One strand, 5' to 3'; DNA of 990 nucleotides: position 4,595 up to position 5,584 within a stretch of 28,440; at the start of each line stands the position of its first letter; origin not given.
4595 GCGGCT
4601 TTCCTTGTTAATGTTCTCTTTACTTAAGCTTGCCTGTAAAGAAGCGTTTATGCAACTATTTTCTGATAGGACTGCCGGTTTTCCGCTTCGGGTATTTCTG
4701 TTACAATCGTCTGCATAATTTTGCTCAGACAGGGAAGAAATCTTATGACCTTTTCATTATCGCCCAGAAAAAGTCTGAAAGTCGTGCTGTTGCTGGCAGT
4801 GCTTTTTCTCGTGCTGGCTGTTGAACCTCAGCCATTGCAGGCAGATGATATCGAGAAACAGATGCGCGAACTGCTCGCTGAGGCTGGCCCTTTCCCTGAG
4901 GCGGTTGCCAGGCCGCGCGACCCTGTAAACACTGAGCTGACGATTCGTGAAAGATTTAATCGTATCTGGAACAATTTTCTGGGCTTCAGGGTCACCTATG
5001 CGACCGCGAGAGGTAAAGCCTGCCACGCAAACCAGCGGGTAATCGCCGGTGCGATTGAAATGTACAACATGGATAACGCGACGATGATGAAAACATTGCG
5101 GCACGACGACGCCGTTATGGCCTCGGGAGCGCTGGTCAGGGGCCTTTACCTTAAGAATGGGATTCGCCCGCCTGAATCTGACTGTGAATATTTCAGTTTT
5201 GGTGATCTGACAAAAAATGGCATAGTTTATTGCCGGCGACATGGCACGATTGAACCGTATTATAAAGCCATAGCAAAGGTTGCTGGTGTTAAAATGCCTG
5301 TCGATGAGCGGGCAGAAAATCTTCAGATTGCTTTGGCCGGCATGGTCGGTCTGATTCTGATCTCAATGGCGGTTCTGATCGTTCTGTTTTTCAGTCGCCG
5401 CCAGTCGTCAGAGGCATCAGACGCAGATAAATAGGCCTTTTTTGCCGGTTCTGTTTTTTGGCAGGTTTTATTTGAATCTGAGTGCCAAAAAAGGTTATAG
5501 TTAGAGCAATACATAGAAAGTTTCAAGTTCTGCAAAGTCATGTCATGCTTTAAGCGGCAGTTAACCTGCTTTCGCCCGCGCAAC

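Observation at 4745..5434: Pseudopilin globular domain with inverted anchoring: Sec signal peptide + GspG-like core + C-terminal TM helix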

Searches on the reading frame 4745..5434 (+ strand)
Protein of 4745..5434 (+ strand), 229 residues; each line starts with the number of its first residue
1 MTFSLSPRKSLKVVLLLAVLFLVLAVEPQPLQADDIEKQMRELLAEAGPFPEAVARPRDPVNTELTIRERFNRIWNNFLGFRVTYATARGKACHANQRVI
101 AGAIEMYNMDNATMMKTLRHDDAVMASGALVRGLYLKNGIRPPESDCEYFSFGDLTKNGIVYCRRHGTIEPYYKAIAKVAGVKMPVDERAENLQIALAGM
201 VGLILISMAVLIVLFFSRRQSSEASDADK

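Call 5: search_protein_families(library=pfam, proteins=[window:4745-5434:+], max_evalue=0.01)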
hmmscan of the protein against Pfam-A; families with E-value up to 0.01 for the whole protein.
window:4745-5434:+ (229 aa): 0 families

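Call 6: search_protein_families(library=ncbifam, proteins=[window:4745-5434:+], max_evalue=1)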
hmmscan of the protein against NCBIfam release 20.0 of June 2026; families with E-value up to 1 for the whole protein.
window:4745-5434:+ (229 aa): 1 family
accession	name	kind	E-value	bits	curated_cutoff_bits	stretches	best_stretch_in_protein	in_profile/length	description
TIGR03943.1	TIGR03943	equivalog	0.11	11.8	88.8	1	8-42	54-88/221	TIGR03943 family putative permease subunit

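Call 7: search_solved_structures(query=window:4745-5431:+, max_evalue=10, show_alignments=3)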
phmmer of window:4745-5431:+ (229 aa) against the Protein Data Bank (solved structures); distinct sequences matched with E-value up to 10: 0.

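Call 8: find_homologous_proteins(query=window:4745-5431:+, max_evalue=0.01)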
Query window:4745-5431:+ (229 aa): 17 proteins with E <= 0.01 among 2685 candidates.
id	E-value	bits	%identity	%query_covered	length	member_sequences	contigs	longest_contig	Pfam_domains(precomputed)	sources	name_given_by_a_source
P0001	5.5e-144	495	99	100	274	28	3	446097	-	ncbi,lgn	-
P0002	1.8e-102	360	72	97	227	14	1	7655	-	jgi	-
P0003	6.2e-100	351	73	88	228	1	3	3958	-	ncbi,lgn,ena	-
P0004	5.0e-78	280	60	87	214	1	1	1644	-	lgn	-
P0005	8.2e-77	276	56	100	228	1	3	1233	-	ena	-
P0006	5.8e-70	253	54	93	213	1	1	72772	-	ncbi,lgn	-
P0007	8.7e-70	253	52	97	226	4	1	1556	-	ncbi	-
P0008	1.0e-50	191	55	71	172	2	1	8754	-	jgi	-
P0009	2.5e-48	183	43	94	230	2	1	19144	-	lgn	-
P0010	7.8e-48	181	44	94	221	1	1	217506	-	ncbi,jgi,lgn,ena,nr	ncbi:MAG: hypothetical protein CVV42_00565 [Candidatus Riflebacteria bacterium HGW-Riflebacteria-2]|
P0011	9.6e-16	76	32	90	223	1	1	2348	-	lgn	-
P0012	3.6e-14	71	47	38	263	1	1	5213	PF26697.1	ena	-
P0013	3.3e-13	68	49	41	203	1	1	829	PF07963.18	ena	-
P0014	8.0e-11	60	44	40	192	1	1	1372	-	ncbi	-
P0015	2.3e-8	52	39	42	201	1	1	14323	-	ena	-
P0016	9.4e-8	50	43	40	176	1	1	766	PF26697.1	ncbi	-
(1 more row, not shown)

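Call 10: search_protein_families(library=pfam, proteins=[P0012, P0013, P0014, P0016, P0011, P0010], max_evalue=1)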
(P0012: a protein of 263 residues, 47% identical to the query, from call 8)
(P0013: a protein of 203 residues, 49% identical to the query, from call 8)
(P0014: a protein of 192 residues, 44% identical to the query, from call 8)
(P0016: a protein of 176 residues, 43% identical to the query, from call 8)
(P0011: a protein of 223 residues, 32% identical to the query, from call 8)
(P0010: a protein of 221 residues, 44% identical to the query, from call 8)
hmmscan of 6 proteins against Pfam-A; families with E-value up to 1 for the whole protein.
P0012 (263 aa): 1 family
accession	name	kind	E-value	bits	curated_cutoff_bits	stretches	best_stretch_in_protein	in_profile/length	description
PF20684.3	Fung_rhodopsin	-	0.081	12.9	27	1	7-74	68-138/237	Fungal rhodopsin domain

P0013 (203 aa): 5 families
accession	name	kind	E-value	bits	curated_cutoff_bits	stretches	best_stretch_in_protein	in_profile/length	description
PF07963.17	N_methyl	-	4e-06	26.6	21.2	1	8-28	2-22/27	Prokaryotic N-terminal methylation motif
PF06691.16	DUF1189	-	0.029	14.3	28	1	142-193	124-173/244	Protein of unknown function (DUF1189)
PF13347.12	MFS_2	-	0.065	12.2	27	1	153-194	200-241/427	MFS/sugar transport protein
PF13624.11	SurA_N_3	-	0.12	12.7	27.2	0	166-196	1-30/162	SurA-like N-terminal domain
PF25184.1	YxzE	-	0.67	11.5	40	0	179-201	7-29/65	YxzE-like putative bacteriocin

P0014 (192 aa): 1 family
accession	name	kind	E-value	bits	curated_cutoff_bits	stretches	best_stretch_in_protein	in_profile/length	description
PF12911.12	OppC_N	-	0.16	12.3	23.9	0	10-31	21-43/53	N-terminal TM domain of oligopeptide transport permease C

P0016 (176 aa): 3 families
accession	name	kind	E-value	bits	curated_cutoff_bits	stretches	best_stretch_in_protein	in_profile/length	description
PF06455.17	NADH5_C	-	0.012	15.7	28.2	1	4-71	35-102/181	NADH dehydrogenase subunit 5 C-terminus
PF19945.4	DUF6407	-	0.041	15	25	1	54-96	9-51/96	Family of unknown function (DUF6407)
PF15018.11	InaF-motif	-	0.2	12.1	21.8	1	11-26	18-33/35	TRP-interacting helix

P0011 (223 aa): 2 families
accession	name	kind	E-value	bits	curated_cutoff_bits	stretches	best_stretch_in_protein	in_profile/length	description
PF14392.11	zf-CCHC_4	-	0.095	12.8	27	1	115-136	6-27/49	Zinc knuckle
PF25715.1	Mycobacteriophage_Gp67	-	0.22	12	27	1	23-40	23-40/42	Mycobacteriophage L5 Gene 67 protein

P0010 (221 aa): 1 family
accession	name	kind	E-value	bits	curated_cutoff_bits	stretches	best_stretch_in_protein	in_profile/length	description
PF19740.4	DUF6229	-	0.24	11.8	25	1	121-161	21-61/62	Family of unknown function (DUF6229)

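Call 18: find_encoding_contigs(protein=P0010, flank=8000, max_places=2)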
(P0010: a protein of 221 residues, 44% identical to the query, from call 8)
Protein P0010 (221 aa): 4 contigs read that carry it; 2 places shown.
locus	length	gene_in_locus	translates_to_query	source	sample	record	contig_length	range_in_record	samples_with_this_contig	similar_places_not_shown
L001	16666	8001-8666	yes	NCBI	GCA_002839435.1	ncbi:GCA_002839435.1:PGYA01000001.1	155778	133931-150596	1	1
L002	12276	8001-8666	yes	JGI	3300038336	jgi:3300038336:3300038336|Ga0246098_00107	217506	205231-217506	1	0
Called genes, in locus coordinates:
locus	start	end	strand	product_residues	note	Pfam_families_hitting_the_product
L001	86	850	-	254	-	PF13938:DUF4213, PF04016:DUF364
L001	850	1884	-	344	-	PF00005:ABC_tran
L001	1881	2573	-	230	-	PF02492:cobW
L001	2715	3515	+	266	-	-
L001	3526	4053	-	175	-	-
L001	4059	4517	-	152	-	-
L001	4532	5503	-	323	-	PF06167:Peptidase_M90 (faint)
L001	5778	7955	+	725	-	PF00027:cNMP_binding, PF01656:CbiA (weak), PF13614:AAA_31, PF13424:TPR_12 (faint), PF23914:TPR_CcmH_CycH (weak), PF00515:TPR_1 (weak), PF07719:TPR_2 (weak), PF14559:TPR_19 (weak), +6 more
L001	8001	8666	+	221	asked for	-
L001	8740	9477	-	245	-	PF01370:Epimerase, PF04321:RmlD_sub_bind (weak), PF01073:3Beta_HSD (weak), PF07993:NAD_binding_4 (faint), PF13460:NAD_binding_10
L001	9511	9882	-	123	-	-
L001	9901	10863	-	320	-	PF02588:YitT_membrane, PF10035:DUF2179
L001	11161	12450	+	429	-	PF07690:MFS_1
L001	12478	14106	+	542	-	PF02310:B12-binding, PF04055:Radical_SAM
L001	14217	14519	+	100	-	PF09905:VF530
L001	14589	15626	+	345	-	PF04015:DUF362, PF13183:Fer4_8 (faint), PF13187:Fer4_9 (faint), PF12838:Fer4_7 (weak), PF14697:Fer4_21 (weak), PF25160:LdpA_Fe-S-bd (weak), PF00037:Fer4 (weak), PF12837:Fer4_6 (weak), +2 more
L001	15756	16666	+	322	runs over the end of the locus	-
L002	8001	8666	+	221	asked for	-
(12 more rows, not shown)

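Call 19: find_encoding_contigs(protein=P0006, flank=8000, max_places=2)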
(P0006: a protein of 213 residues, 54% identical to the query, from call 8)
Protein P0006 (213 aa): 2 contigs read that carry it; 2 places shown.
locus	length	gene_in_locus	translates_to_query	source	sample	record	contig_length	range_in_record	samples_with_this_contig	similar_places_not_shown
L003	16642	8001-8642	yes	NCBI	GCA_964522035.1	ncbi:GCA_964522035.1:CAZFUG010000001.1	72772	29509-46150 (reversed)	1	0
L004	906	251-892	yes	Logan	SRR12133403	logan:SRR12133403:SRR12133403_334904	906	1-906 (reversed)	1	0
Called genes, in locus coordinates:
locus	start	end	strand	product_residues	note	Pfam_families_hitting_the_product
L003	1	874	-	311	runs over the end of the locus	-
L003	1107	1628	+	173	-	PF04542:Sigma70_r2 (weak), PF08281:Sigma70_r4_2, PF04545:Sigma70_r4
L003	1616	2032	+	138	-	-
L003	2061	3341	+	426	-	-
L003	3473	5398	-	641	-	PF07676:PD40 (faint), PF12146:Hydrolase_4 (faint), PF20434:BD-FAE, PF00326:Peptidase_S9, PF01738:DLH (weak)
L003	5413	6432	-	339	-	PF04055:Radical_SAM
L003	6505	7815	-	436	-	PF00083:Sugar_tr (weak), PF07690:MFS_1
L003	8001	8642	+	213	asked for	-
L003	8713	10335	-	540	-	PF00171:Aldedh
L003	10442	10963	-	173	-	PF01613:Flavin_Reduct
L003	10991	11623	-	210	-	-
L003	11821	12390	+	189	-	PF00255:GSHPx, PF00578:AhpC-TSA (weak)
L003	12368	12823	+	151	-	PF22381:Staph_reg_Sar_Rot, PF01047:MarR, PF12802:MarR_2, PF13463:HTH_27 (faint)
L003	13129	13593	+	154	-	-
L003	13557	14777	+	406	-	PF02310:B12-binding (weak), PF04055:Radical_SAM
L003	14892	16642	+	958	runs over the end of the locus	PF00211:Guanylate_cyc (weak)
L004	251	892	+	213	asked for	-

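Call 20: find_encoding_contigs(protein=P0009, flank=8000, max_places=1)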
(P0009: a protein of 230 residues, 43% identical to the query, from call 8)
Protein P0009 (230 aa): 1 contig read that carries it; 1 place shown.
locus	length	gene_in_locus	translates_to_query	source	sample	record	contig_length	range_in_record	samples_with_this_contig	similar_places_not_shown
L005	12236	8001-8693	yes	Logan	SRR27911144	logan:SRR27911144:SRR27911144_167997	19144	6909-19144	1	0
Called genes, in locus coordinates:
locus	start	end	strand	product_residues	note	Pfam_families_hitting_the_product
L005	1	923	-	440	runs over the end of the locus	PF01882:DUF58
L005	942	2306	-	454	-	PF20030:bpMoxR, PF00004:AAA (weak), PF07726:AAA_3, PF07728:AAA_5, PF17863:AAA_lid_2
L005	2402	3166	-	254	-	PF13938:DUF4213, PF04016:DUF364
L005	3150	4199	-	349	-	PF00005:ABC_tran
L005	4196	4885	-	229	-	PF02492:cobW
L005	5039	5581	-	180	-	-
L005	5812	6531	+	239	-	PF00027:cNMP_binding, PF01656:CbiA (weak), PF13614:AAA_31 (weak)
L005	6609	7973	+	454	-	PF13428:TPR_14 (faint), PF13431:TPR_17 (faint), PF13432:TPR_16 (faint), PF07719:TPR_2 (faint), PF13424:TPR_12 (faint), PF13181:TPR_8 (faint), PF23914:TPR_CcmH_CycH (weak), PF14559:TPR_19 (weak), +2 more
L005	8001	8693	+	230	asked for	-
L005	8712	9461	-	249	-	PF01925:TauE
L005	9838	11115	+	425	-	PF07690:MFS_1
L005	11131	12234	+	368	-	?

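Call 21: find_encoding_contigs(protein=P0015, flank=8000, max_places=1)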
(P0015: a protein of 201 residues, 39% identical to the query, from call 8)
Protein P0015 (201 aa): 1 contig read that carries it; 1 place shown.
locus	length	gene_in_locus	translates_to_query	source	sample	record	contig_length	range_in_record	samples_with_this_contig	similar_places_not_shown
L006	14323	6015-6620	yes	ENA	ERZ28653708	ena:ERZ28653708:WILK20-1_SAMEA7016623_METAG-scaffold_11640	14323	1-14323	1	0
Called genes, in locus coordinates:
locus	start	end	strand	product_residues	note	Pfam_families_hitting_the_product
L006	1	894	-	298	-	?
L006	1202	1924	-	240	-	PF03309:Pan_kinase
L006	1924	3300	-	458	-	PF03222:Trp_Tyr_perm, PF00324:AA_permease, PF13520:AA_permease_2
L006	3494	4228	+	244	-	-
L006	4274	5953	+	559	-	PF01368:DHH, PF00571:CBS, PF07085:DRTGG, PF02833:DHHA2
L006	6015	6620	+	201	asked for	-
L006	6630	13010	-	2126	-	PF23414:Beta-prop_EML_2 (faint), PF24814:WD40_Prp19 (faint), PF24817:WD40_WDHD1_1st (faint), PF25174:Beta-prop_THOC3 (faint), PF12894:ANAPC4_WD40 (faint), PF23381:Beta-prop_IFT122_1st (faint), PF24807:WD40_CDC20-Fz (faint), PF01344:Kelch_1 (faint), +2 more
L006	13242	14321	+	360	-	?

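Call 22: find_encoding_contigs(protein=P0012, flank=8000, max_places=1)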
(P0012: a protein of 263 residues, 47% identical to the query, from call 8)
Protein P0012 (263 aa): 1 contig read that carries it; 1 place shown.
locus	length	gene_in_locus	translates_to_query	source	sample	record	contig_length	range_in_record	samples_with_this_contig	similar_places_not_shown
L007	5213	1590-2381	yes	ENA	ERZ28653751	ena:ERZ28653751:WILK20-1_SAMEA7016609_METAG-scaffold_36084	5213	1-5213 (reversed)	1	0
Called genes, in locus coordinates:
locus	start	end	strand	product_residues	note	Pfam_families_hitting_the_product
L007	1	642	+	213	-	?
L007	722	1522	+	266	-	-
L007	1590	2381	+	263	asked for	PF26697:ComGC_C (faint)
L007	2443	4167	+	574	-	-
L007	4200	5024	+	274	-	-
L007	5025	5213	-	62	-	?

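Call 23: predict_structure(alignment_id=A1)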
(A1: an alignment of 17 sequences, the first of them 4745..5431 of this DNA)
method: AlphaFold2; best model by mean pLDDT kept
length: 229 residues; sequences in the alignment: 17
mean_pLDDT: 80.1   pTM: 0.62
mean pLDDT of the five models: 80.1, 78.9, 78.1, 75.8, 75.6
residues with pLDDT >= 90: 91; 70-90: 74; 50-70: 51; < 50: 13
segments of 3 or more residues with pLDDT < 50: 1-5, 224-229
pLDDT, mean of each block of 10 residues (from residue 1): 52 82 66 80 94 79 59 65 63 94 97 95 96 96 91 95 92 89 69 75 85 78 48
secondary structure, 60 per line:
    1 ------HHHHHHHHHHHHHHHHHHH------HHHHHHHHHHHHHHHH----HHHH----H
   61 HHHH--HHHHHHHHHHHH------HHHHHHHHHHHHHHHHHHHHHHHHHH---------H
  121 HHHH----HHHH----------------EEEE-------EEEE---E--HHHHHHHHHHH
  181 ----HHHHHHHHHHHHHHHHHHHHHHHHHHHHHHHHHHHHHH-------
elements in order: H7-25 H32-47 H52-55 H60-64 H67-78 H85-110 H120-124 H129-132 E149-152 E160-163 H170-180 H185-222
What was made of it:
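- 4844..4984 (+): Residues 34-80: subfamily-specific N-terminal region. It has a helix, the motif AGPfPEav.rP, and an amphipathic helix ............. It occupies the place of the pilin's hydrophobic alpha1-N. In the AF2 model residues 41-50 have pLDDT 94 and residues 61-90 have 59-65 (call 23).
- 5255..5320 (+): Residues 171-192: post-head helix (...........) and a linker to the membrane. AF2 helix 170-180, pLDDT about 89 (call 23).
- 5321..5392 (+): Residues 193-216: C-terminal transmembrane helix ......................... AF2 helix 185-222 (call 23).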

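Call 26: fold_search(model_id=the predicted structure, library=pdb)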
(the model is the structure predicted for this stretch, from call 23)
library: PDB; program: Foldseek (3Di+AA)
matches with E <= 10: 46; with E <= 0.001: 0
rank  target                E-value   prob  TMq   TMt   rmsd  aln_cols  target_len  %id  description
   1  7pnt_T                3.0e+00  0.02  0.10  0.13  15.0        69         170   10  Assembly intermediate of mouse mitochondrial ribosome small subunit without mS37 in complex with RbfA and Tfb1m (released 2022-06-15)
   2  6eyx_B                3.0e+00  0.02  0.13  0.16  16.1       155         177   12  Anti-CRISPR AcrIIa6 tetragonal form (released 2018-06-06)
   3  6ovg_A                4.6e+00  0.06  0.13  0.08   9.1        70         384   13  L-Methionine Depletion with an Engineered Human Enzyme Disrupts Prostate Cancer Metabolism (released 2020-04-22)
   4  8oin_Bb               4.6e+00  0.02  0.10  0.20  11.3        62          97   11  55S mammalian mitochondrial ribosome with mtRF1 and P-site tRNA (released 2023-06-14)
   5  5eig_H                4.8e+00  0.03  0.12  0.08   9.3        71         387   13  Engineered human cystathionine gamma lyase (E59T, E339V) to deplet cysteine (released 2016-11-09)
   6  3v47_D                4.8e+00  0.03  0.08  0.07  13.4        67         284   13  Crystal structure of the N-terminal fragment of zebrafish TLR5 in complex with Salmonella flagellin (released 2012-02-29)
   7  6yt5_A                5.4e+00  0.04  0.16  0.07  25.1       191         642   13  Cryo-EM structure of T7 bacteriophage DNA translocation gp15-gp16 core complex intermediate assembly (released 2021-09-08)
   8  9mr4_x                6.1e+00  0.03  0.09  0.08  10.1        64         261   12  NAC: Ribosome nascent chain complex(Oxa1L) (released 2025-08-20)
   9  6vlz_k                6.5e+00  0.01  0.10  0.20  10.6        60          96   13  Structure of the human mitochondrial ribosome-EF-G1 complex (ClassI) (released 2020-08-05)
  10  6c6l_A                6.5e+00  0.01  0.14  0.06  21.4       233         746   10  Yeast Vacuolar ATPase Vo in lipid nanodisc (released 2018-03-21)
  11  3os6_A                6.5e+00  0.01  0.08  0.06  13.0        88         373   11  Crystal structure of putative 2,3-dihydroxybenzoate-specific isochorismate synthase, DhbC from Bacillus anthracis. (released 2010-10-20)
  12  6jy5_E                6.9e+00  0.02  0.10  0.26   6.7        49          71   16  Structure of CsoS4B from Halothiobacillus neapolitanus (released 2019-06-26)
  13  5tsu_F                6.9e+00  0.02  0.12  0.08   9.2        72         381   14  Active conformation for Engineered human cystathionine gamma lyase (E59N, R119L, E339V) to depleting methionine (released 2017-10-11)
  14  7yf0_c                6.9e+00  0.02  0.15  0.05  14.9       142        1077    9  In situ structure of polymerase complex of mammalian reovirus in the core (released 2023-03-29)
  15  3fkw_A                6.9e+00  0.01  0.08  0.06   7.6        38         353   16  AmpC K67R mutant apo structure (released 2009-03-24)
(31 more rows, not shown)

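Call 49: search_protein_families(library=pfam, alignment_id=A4, max_evalue=0.01)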
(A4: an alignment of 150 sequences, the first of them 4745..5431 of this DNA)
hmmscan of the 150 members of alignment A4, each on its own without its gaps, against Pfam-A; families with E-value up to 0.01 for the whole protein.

A. member 1, window:4745-5431:+ (229 aa): 0 families

B. families by the number of members that match (of 150 scanned): 42 families (the first 25 are shown)
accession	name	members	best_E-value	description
PF12773.13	DZR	18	4.8e-08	Double zinc ribbon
PF13240.11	Zn_Ribbon_1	15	1.1e-07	zinc-ribbon domain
PF13248.11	Zn_ribbon_3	15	1.1e-06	zinc-ribbon domain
PF22473.1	PilJ_Pilin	6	4e-10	PilJ, Pilin domain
PF07963.17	N_methyl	6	2.1e-08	Prokaryotic N-terminal methylation motif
PF24463.1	DUF7577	6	4.6e-08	Domain of unknown function (DUF7577)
PF08238.18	Sel1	4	2.2e-20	Sel1 repeat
PF17032.10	Zn_ribbon_15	4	4.6e-05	zinc-ribbon family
PF08334.16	T2SSG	3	3.5e-06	Type II secretion system (T2SS), protein G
PF18912.6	DZR_2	3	0.00093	Double zinc ribbon domain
PF00355.32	Rieske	2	1.2e-06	Rieske [2Fe-2S] domain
PF07596.16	SBP_bac_10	2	0.0018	Protein of unknown function (DUF1559)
PF09889.16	DUF2116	2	0.0035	Probable treble clef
PF14803.11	Zn_ribbon_Nudix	2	0.0041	Nudix N-terminal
PF10571.15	UPF0547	2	0.0067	Uncharacterised protein family UPF0547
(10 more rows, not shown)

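Call 67: find_encoding_contigs(protein=P0001, flank=10000, max_places=2)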
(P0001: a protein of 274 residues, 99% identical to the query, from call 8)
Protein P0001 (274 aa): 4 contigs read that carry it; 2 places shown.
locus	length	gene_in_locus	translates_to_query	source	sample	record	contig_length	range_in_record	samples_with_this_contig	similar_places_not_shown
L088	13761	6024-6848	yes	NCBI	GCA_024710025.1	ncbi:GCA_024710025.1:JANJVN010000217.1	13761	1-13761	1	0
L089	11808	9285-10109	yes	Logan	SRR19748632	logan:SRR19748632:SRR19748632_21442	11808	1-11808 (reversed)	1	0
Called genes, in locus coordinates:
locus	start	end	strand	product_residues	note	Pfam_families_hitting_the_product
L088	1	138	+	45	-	?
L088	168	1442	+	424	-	-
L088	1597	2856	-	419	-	PF12146:Hydrolase_4 (faint), PF00326:Peptidase_S9, PF01738:DLH (weak), PF20434:BD-FAE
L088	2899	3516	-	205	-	PF07676:PD40 (faint)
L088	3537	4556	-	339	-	PF04055:Radical_SAM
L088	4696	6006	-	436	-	PF00083:Sugar_tr (faint), PF07690:MFS_1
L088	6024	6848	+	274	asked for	-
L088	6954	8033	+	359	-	PF00691:OmpA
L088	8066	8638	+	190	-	-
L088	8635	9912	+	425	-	-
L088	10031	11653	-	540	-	PF00171:Aldedh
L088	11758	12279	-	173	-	PF01613:Flavin_Reduct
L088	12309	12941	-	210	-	-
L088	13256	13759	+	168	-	?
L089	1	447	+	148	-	?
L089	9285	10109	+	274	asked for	-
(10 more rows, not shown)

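Call 82: list_cluster_members(proteins=[P0014, P0016, P0063, P0074, P0113, P0065, P0097, P0073, P0018, P0103])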
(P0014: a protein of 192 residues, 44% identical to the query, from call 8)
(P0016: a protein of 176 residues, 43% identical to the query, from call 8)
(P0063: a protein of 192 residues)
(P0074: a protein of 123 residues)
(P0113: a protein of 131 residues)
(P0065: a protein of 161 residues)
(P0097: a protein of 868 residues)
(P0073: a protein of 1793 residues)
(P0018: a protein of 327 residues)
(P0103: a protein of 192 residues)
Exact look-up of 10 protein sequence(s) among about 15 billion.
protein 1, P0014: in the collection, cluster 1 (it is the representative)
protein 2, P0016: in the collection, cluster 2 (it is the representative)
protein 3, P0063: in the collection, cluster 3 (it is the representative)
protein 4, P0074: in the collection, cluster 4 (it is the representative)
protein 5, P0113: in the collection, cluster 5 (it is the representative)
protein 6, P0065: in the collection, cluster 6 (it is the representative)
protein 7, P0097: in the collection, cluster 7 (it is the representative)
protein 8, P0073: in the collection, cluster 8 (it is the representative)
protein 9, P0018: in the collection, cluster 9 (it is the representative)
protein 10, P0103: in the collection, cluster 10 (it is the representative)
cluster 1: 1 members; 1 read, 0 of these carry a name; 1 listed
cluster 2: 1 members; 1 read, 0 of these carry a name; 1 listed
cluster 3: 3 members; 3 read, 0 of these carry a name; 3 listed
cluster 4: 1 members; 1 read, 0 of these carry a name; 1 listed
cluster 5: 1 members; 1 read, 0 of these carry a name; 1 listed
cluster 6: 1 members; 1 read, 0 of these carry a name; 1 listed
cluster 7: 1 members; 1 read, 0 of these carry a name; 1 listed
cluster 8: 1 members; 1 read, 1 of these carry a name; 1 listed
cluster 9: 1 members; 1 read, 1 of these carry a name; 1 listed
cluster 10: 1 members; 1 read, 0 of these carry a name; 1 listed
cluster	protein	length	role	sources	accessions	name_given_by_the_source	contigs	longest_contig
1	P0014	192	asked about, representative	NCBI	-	-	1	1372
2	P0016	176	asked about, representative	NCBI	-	-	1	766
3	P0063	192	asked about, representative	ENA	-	-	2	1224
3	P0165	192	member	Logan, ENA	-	-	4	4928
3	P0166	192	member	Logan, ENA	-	-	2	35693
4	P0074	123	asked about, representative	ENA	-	-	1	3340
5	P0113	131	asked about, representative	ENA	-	-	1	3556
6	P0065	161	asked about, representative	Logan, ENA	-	-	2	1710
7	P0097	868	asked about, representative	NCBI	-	-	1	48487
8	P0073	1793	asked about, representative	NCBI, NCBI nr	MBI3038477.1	hypothetical protein HYY75_05415 [bacterium] | hypothetical protein [bacterium]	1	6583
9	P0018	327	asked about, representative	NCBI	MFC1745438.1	hypothetical protein ACFL35_15700 [Candidatus Riflebacteria bacterium]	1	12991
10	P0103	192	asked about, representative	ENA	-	-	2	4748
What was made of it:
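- Tried and rejected: Source names for the AT-rich relatives gave no taxonomy (call 82).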
